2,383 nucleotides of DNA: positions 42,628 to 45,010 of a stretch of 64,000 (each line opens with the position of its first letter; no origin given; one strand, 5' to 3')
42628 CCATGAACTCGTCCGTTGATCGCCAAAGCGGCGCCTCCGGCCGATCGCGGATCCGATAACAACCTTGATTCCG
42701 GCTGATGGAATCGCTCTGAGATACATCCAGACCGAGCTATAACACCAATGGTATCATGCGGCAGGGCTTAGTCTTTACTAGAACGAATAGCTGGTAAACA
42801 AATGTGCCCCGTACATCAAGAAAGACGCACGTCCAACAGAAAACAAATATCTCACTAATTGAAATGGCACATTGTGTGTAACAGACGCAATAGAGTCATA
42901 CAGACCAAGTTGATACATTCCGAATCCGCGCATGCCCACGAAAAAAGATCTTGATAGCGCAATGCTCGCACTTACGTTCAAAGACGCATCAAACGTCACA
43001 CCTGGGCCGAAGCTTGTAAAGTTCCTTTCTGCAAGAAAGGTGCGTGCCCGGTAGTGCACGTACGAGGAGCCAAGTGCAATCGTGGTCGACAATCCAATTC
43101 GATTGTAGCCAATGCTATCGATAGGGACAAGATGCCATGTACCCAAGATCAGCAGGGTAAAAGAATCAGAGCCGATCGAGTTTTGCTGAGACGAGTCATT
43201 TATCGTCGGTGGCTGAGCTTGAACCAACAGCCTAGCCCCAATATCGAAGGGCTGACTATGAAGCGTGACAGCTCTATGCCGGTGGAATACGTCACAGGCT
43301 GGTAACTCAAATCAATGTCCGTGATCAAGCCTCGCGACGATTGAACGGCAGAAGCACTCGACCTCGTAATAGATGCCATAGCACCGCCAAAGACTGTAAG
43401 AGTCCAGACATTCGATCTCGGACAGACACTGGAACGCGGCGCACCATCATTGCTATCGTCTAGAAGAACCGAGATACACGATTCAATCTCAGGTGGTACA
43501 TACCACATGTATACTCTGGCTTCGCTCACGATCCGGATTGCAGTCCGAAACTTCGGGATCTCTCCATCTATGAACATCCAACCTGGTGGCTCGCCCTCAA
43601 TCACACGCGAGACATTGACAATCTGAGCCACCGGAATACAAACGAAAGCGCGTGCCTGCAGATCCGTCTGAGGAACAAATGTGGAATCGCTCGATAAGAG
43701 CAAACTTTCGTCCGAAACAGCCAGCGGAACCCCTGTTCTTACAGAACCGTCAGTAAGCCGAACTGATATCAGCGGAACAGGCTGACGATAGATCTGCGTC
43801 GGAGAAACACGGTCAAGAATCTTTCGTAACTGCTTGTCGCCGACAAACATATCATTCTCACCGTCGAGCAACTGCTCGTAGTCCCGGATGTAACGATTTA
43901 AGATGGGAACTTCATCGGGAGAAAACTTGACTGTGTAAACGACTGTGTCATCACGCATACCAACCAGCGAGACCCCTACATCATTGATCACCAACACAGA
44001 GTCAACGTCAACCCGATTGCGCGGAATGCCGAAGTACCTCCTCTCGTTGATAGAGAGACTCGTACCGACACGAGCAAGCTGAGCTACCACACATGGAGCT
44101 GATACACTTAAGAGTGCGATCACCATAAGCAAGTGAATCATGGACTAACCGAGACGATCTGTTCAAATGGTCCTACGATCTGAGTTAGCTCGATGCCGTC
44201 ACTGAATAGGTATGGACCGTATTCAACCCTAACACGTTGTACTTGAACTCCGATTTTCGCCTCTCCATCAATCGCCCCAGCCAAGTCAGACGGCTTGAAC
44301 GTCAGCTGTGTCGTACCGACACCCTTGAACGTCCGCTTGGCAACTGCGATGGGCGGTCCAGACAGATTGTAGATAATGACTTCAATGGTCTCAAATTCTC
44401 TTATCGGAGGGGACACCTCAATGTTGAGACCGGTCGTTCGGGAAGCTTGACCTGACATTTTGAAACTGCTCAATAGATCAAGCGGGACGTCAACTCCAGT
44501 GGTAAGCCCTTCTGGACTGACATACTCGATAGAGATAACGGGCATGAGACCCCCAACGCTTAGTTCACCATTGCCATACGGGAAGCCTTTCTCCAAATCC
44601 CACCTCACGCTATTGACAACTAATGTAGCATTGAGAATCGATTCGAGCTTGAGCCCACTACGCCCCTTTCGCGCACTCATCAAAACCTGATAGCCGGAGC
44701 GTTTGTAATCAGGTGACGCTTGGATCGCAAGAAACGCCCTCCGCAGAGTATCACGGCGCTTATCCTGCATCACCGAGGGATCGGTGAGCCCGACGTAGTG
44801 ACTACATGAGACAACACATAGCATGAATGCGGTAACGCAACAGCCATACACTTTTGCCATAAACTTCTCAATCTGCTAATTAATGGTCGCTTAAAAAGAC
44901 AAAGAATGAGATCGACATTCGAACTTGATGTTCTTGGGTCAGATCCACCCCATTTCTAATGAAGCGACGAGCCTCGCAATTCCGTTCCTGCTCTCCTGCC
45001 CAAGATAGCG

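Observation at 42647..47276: Low-GC island with a duplicated, unrecognised lipoprotein + barrel-protein module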

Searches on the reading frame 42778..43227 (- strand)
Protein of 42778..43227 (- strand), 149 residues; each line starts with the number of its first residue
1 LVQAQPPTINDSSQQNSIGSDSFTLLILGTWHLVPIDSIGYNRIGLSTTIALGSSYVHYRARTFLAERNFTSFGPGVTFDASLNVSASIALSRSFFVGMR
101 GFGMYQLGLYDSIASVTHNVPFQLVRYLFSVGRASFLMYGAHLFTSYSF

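Call 3: search_protein_families(library=pfam, proteins=[window:42778-43227:-], max_evalue=1)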
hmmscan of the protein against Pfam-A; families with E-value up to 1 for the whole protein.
window:42778-43227:- (149 aa): 0 families

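Call 4: search_protein_families(library=ncbifam, proteins=[window:42778-43227:-], max_evalue=1)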
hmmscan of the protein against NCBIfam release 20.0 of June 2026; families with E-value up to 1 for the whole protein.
window:42778-43227:- (149 aa): 1 family
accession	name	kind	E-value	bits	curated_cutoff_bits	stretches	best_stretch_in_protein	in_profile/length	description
NF005713.0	PRK07525.1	subfamily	0.0048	15.3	620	1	42-125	407-485/592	sulfoacetaldehyde acetyltransferase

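Call 44: search_protein_families(library=padloc, proteins=[window:42778-43227:-], max_evalue=0.1)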
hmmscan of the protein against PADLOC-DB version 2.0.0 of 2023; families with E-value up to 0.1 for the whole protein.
window:42778-43227:- (149 aa): 0 families

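Call 45: search_protein_families(library=phrogs, proteins=[window:42778-43227:-], max_evalue=0.1)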
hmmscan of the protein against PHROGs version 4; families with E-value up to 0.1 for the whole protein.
window:42778-43227:- (149 aa): 0 families

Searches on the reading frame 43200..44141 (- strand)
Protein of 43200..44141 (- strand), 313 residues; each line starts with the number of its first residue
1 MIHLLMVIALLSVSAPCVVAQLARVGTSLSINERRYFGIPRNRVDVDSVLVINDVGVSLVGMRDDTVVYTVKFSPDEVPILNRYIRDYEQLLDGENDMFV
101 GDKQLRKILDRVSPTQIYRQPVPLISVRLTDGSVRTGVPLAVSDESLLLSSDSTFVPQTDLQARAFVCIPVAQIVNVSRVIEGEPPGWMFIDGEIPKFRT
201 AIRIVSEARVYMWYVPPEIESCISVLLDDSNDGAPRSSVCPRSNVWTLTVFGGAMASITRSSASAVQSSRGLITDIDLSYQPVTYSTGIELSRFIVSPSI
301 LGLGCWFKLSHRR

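Call 3: search_protein_families(library=pfam, proteins=[window:43200-44141:-], max_evalue=1)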
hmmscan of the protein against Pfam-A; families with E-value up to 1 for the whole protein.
window:43200-44141:- (313 aa): 0 families

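Call 4: search_protein_families(library=ncbifam, proteins=[window:43200-44141:-], max_evalue=1)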
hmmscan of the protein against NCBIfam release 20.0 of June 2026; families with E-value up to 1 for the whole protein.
window:43200-44141:- (313 aa): 0 families

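Call 44: search_protein_families(library=padloc, proteins=[window:43200-44141:-], max_evalue=0.1)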
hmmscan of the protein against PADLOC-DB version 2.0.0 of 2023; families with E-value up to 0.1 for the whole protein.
window:43200-44141:- (313 aa): 0 families

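Call 45: search_protein_families(library=phrogs, proteins=[window:43200-44141:-], max_evalue=0.1)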
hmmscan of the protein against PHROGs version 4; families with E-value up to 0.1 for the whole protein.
window:43200-44141:- (313 aa): 0 families

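Call 59: find_encoding_contigs(protein=window:43200-44141:-, flank=3000, max_places=6)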
Protein window:43200-44141:- (313 aa): 2 contigs read that carry it; 1 place shown.
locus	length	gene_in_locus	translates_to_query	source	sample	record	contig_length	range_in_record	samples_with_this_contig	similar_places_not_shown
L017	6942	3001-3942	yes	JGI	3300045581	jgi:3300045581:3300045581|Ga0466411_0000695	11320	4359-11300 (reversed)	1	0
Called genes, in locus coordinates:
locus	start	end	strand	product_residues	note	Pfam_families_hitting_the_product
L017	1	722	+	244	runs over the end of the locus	-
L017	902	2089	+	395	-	-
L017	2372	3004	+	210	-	-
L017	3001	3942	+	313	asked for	-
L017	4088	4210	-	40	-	-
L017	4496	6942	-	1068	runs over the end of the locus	PF02811:PHP, PF07733:DNA_pol3_alpha, PF17657:DNA_pol3_finger, PF14579:HHH_6, PF01336:tRNA_anti-codon (weak)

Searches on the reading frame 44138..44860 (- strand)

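Call 3: search_protein_families(library=pfam, proteins=[window:44138-44860:-], max_evalue=1)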
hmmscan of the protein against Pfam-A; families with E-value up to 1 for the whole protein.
window:44138-44860:- (240 aa): 0 families

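Call 4: search_protein_families(library=ncbifam, proteins=[window:44138-44860:-], max_evalue=1)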
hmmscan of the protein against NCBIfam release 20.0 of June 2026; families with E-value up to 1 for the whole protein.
window:44138-44860:- (240 aa): 0 families

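Call 44: search_protein_families(library=padloc, proteins=[window:44138-44860:-], max_evalue=0.1)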
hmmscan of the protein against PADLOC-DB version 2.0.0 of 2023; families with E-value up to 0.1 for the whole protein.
window:44138-44860:- (240 aa): 0 families

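Call 45: search_protein_families(library=phrogs, proteins=[window:44138-44860:-], max_evalue=0.1)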
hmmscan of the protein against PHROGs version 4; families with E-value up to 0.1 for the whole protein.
window:44138-44860:- (240 aa): 1 family
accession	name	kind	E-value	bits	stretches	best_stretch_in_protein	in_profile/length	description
phrog_29030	-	unknown function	0.035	15.3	1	34-90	9-64/80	-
